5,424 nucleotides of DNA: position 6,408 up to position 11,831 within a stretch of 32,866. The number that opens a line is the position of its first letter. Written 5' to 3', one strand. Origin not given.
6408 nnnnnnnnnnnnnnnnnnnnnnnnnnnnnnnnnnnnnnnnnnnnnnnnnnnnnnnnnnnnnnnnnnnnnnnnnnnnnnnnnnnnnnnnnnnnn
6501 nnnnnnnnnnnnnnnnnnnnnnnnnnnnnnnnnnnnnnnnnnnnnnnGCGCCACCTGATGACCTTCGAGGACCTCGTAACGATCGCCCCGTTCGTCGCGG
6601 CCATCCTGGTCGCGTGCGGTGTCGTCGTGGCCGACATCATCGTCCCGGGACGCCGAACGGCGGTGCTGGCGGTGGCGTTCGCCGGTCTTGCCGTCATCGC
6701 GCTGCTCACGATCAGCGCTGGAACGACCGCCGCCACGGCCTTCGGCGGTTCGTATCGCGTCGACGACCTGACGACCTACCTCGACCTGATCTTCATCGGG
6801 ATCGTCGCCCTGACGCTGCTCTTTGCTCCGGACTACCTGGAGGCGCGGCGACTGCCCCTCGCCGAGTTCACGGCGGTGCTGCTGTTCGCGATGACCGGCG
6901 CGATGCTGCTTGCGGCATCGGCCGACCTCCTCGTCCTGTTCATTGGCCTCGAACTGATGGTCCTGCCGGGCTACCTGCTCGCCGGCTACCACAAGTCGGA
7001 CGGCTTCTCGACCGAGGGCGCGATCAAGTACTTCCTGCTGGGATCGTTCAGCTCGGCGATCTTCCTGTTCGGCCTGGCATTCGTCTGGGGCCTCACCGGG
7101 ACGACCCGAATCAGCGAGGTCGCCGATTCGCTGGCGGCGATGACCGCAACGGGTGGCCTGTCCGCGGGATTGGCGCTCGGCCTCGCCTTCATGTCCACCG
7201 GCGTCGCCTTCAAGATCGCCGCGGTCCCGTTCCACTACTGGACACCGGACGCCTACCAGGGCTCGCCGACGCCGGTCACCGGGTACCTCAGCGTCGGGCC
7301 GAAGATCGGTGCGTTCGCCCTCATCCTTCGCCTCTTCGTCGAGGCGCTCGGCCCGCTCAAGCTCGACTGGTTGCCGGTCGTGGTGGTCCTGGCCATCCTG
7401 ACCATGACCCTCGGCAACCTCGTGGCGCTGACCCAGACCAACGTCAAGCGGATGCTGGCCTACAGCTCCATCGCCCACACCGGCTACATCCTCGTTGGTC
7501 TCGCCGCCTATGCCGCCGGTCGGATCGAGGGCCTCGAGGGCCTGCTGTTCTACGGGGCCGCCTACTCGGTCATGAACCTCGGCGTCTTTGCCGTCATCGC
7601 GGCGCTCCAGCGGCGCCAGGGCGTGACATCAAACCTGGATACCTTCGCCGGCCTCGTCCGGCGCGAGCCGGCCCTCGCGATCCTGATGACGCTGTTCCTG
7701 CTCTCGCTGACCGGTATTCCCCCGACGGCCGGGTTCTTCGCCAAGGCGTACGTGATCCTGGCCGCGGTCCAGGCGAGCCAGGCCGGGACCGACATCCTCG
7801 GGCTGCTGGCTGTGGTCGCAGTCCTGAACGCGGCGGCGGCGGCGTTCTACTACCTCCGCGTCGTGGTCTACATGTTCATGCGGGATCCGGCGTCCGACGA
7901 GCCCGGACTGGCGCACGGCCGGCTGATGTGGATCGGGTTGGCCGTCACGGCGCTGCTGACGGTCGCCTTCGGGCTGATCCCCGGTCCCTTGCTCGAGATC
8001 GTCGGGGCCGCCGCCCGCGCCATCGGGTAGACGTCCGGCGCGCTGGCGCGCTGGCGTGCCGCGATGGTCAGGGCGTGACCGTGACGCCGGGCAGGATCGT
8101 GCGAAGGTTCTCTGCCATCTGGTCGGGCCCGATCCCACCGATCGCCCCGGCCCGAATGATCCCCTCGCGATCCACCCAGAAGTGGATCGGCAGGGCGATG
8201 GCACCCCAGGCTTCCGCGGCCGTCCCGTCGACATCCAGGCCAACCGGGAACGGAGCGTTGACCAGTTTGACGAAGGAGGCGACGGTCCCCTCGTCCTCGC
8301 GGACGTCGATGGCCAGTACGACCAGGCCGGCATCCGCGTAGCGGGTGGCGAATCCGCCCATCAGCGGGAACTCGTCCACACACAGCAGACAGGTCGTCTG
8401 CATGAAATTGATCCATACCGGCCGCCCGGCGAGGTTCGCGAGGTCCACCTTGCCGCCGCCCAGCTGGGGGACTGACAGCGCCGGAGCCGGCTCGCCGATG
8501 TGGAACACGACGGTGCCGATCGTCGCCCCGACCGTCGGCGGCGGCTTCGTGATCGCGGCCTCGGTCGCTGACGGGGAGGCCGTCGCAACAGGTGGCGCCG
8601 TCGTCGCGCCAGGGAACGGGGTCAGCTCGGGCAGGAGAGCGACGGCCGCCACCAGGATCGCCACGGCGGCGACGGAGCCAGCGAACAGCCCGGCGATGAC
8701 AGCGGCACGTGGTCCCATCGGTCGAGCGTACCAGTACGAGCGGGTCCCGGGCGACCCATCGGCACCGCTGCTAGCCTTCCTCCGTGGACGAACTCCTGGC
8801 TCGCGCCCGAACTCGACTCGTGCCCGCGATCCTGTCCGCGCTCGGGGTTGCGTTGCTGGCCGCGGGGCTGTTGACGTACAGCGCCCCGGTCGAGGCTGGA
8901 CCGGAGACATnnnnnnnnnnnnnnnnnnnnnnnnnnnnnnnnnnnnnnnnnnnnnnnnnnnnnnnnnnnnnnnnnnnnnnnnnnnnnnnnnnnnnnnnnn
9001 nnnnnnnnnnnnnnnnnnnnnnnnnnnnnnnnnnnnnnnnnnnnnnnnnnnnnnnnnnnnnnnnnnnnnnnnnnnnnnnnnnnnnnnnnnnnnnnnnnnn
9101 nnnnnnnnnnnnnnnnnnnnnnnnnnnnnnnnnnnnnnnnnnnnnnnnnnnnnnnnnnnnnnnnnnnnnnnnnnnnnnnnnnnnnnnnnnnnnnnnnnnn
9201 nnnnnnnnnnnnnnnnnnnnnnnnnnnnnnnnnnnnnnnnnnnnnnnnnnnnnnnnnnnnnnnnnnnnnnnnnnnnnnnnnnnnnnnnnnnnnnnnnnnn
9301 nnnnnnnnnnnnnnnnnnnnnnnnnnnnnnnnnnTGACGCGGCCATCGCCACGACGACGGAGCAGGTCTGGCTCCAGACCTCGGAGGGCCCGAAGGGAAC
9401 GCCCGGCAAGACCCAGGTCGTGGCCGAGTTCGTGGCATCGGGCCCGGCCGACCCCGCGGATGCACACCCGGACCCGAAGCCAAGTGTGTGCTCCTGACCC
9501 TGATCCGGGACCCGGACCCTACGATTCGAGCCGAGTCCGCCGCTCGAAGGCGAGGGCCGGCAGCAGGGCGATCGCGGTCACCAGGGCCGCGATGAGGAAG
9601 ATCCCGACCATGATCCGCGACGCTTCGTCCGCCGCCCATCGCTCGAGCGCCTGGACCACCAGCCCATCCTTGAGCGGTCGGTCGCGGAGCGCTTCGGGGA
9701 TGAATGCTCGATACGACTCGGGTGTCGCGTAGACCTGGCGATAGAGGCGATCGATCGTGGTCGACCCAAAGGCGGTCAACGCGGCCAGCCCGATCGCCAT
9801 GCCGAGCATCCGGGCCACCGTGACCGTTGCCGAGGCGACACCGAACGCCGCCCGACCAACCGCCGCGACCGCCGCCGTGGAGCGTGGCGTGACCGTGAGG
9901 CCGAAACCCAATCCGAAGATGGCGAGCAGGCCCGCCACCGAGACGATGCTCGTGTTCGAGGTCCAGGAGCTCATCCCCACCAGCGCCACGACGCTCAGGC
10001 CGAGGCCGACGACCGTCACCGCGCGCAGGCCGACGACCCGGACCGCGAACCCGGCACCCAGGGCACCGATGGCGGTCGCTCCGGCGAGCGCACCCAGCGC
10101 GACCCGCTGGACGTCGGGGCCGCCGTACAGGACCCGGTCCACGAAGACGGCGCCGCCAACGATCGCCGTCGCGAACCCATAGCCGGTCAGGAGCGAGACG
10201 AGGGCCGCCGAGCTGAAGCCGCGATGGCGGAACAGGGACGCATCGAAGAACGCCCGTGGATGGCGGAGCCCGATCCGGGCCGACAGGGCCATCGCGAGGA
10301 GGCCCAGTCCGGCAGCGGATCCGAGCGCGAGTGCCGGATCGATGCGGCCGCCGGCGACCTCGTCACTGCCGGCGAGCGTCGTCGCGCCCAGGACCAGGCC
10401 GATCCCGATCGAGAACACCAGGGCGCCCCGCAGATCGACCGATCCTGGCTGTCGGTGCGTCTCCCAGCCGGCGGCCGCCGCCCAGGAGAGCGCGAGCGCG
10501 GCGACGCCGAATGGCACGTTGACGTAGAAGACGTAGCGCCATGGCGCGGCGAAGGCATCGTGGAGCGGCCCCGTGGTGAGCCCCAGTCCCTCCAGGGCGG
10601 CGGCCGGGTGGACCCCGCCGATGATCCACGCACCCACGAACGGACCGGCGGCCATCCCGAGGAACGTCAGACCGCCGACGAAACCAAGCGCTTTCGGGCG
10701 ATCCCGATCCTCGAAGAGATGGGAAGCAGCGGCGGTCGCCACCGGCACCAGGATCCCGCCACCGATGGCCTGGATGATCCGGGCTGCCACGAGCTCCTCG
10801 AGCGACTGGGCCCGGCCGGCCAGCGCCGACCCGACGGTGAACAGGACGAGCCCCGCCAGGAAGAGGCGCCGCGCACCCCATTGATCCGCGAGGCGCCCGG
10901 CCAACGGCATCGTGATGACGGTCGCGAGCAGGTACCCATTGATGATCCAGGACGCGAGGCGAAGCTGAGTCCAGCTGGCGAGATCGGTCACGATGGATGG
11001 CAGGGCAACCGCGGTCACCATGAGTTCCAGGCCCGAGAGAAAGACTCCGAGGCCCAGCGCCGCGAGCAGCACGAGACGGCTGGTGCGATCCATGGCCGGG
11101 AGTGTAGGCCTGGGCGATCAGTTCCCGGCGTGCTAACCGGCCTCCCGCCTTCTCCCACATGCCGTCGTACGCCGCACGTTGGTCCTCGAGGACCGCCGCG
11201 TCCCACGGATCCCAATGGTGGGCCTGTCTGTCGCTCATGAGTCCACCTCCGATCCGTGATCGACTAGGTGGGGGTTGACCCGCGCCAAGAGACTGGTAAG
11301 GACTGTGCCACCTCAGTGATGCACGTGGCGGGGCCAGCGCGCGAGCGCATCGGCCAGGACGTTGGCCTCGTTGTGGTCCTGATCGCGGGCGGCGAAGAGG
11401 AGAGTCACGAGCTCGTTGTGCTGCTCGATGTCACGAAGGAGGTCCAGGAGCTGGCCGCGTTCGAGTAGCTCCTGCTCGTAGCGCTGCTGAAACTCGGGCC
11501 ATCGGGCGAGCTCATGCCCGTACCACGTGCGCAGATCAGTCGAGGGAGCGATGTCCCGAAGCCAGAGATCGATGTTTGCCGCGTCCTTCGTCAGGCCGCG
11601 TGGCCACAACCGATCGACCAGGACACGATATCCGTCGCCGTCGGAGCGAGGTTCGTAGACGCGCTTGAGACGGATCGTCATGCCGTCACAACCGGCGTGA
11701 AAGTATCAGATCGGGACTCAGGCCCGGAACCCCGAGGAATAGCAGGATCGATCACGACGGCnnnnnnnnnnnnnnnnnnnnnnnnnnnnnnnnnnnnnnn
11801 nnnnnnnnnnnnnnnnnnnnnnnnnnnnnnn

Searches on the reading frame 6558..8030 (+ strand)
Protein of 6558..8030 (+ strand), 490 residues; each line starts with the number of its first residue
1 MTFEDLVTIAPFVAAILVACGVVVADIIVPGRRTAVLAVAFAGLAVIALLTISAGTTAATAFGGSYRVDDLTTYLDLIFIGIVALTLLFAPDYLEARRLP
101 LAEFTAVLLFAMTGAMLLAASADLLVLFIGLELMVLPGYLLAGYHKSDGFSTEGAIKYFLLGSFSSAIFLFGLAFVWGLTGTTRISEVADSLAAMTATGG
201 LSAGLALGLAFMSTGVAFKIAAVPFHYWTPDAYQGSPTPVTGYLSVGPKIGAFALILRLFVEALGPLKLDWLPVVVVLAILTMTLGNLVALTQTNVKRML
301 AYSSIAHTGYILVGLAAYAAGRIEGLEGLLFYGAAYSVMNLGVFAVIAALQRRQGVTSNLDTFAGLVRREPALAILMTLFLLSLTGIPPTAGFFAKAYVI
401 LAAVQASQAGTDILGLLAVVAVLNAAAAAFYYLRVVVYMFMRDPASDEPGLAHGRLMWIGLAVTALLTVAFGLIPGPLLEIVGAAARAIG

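Call 65: search_protein_families(library=pfam, proteins=[window:6558-8030:+], max_evalue=0.00001)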
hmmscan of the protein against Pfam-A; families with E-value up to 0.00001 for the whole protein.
window:6558-8030:+ (490 aa): 1 family
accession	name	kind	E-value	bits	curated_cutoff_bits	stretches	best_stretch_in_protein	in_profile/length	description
PF00361.26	Proton_antipo_M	-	1.3e-70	238.4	21.5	1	121-410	1-282/294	NADH:quinone oxidoreductase/Mrp antiporter, TM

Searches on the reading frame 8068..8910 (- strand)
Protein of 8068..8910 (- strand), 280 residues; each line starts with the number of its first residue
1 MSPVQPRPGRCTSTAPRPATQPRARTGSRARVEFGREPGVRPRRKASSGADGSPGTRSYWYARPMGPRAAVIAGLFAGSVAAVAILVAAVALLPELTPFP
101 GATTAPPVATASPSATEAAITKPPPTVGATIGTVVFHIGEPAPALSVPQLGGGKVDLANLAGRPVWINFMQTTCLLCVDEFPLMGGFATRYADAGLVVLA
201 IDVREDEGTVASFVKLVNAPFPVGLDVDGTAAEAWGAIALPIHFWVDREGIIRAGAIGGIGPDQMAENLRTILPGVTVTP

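Call 65: search_protein_families(library=pfam, proteins=[window:8068-8910:-], max_evalue=0.00001)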
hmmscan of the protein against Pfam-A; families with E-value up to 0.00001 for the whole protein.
window:8068-8910:- (280 aa): 2 families
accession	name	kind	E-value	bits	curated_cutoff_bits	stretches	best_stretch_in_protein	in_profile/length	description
PF00578.27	AhpC-TSA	-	9.9e-18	64.7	26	1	138-254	1-123/124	AhpC/TSA family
PF08534.16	Redoxin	-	3.2e-12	46.9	26.6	1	139-260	3-136/148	Redoxin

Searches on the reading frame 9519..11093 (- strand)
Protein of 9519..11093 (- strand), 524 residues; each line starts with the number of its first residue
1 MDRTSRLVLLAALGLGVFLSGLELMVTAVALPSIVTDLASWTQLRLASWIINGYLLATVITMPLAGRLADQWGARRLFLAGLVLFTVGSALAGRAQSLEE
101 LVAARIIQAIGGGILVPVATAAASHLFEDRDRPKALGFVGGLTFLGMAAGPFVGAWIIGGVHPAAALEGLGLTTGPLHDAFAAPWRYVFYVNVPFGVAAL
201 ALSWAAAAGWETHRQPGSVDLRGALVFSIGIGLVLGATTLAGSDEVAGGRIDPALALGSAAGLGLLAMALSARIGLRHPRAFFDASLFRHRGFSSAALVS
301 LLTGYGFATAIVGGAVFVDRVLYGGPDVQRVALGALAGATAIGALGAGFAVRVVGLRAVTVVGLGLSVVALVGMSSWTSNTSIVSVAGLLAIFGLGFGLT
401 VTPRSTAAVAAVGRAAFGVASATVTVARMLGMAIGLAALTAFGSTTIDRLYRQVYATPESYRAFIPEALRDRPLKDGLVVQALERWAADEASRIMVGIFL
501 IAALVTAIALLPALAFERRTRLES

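Call 65: search_protein_families(library=pfam, proteins=[window:9519-11093:-], max_evalue=0.00001)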
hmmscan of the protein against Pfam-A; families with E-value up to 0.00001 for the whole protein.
window:9519-11093:- (524 aa): 2 families
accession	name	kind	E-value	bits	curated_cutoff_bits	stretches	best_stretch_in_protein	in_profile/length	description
PF07690.21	MFS_1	-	3.4e-36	125.3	33.4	1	14-435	2-346/347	Major Facilitator Superfamily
PF00083.30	Sugar_tr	-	6.5e-08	32.3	22.3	1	46-204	47-189/452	Sugar (and other) transporter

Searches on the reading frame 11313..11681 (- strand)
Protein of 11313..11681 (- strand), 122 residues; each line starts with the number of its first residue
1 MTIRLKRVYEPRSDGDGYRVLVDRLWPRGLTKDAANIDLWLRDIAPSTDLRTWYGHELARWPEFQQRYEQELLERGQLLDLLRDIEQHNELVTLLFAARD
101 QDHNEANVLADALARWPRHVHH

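Call 66: search_protein_families(library=pfam, proteins=[window:11313-11681:-], max_evalue=0.00001)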
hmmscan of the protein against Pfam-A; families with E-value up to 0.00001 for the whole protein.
window:11313-11681:- (122 aa): 3 families
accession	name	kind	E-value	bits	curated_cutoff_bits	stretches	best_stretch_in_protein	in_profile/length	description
PF22752.1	DUF488-N3i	-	3.1e-37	128.5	27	1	3-114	2-112/131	Inactive DUF488-N3 subclade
PF04343.18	DUF488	-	5.5e-31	108.1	22.2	1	4-113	1-121/121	Domain of unknown function DUF488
PF22751.1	DUF488-N3a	-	7.3e-25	88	27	1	3-115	1-116/118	Active DUF488-N3 subclade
